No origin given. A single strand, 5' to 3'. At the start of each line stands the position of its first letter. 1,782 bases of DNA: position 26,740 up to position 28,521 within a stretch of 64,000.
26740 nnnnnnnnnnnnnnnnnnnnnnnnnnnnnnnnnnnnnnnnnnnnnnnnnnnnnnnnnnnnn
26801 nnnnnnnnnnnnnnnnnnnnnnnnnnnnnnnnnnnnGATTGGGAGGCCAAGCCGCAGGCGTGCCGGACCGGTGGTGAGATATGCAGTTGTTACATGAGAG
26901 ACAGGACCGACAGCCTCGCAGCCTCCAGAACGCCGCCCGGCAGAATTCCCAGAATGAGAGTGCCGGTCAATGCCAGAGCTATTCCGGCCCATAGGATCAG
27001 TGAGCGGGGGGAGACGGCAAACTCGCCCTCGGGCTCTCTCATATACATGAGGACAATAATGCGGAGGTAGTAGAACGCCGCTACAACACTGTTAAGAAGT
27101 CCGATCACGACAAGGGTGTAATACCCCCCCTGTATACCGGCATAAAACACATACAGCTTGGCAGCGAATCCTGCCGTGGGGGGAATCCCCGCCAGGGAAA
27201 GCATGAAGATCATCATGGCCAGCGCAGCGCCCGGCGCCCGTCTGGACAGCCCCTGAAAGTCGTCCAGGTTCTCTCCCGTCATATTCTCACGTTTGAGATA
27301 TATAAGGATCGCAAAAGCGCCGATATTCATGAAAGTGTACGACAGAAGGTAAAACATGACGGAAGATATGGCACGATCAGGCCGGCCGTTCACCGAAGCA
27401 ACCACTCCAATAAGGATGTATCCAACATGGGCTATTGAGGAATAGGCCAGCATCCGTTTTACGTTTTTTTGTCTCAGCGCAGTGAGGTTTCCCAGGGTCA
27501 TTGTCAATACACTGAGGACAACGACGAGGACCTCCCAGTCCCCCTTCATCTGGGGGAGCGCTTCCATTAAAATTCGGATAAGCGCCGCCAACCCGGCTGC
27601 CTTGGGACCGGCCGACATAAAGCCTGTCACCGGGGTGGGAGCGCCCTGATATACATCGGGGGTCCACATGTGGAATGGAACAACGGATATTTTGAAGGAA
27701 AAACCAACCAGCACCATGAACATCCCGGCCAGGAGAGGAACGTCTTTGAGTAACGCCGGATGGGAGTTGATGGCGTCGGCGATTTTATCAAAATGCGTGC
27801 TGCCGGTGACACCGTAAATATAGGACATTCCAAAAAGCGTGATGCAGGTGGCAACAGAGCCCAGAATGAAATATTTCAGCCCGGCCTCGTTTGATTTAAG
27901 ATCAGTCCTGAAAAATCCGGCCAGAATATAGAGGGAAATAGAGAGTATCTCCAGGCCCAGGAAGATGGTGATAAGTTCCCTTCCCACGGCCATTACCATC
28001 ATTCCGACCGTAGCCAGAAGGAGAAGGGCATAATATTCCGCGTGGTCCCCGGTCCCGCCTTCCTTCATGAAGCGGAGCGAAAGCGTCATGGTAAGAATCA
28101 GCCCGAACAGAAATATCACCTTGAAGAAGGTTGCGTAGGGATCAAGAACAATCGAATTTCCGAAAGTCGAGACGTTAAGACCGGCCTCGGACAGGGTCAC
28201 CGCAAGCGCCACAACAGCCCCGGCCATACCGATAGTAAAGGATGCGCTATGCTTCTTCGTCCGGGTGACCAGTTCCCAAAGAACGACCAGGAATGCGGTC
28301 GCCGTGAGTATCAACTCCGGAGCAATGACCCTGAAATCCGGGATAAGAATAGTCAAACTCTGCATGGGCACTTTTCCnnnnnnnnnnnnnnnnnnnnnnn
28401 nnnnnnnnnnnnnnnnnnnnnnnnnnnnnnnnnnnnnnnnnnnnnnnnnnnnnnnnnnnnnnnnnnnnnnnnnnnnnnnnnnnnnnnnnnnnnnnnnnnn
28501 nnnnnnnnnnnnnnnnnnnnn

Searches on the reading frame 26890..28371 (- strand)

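Call 29: search_protein_families(library=pfam, proteins=[window:26890-28371:-], max_evalue=0.00001)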
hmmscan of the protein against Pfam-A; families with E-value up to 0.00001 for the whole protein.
window:26890-28371:- (493 aa): 1 family
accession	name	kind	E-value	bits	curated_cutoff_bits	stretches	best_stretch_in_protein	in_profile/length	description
PF00361.26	Proton_antipo_M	-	5.8e-80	269.1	21.5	1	132-429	3-292/294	NADH:quinone oxidoreductase/Mrp antiporter, TM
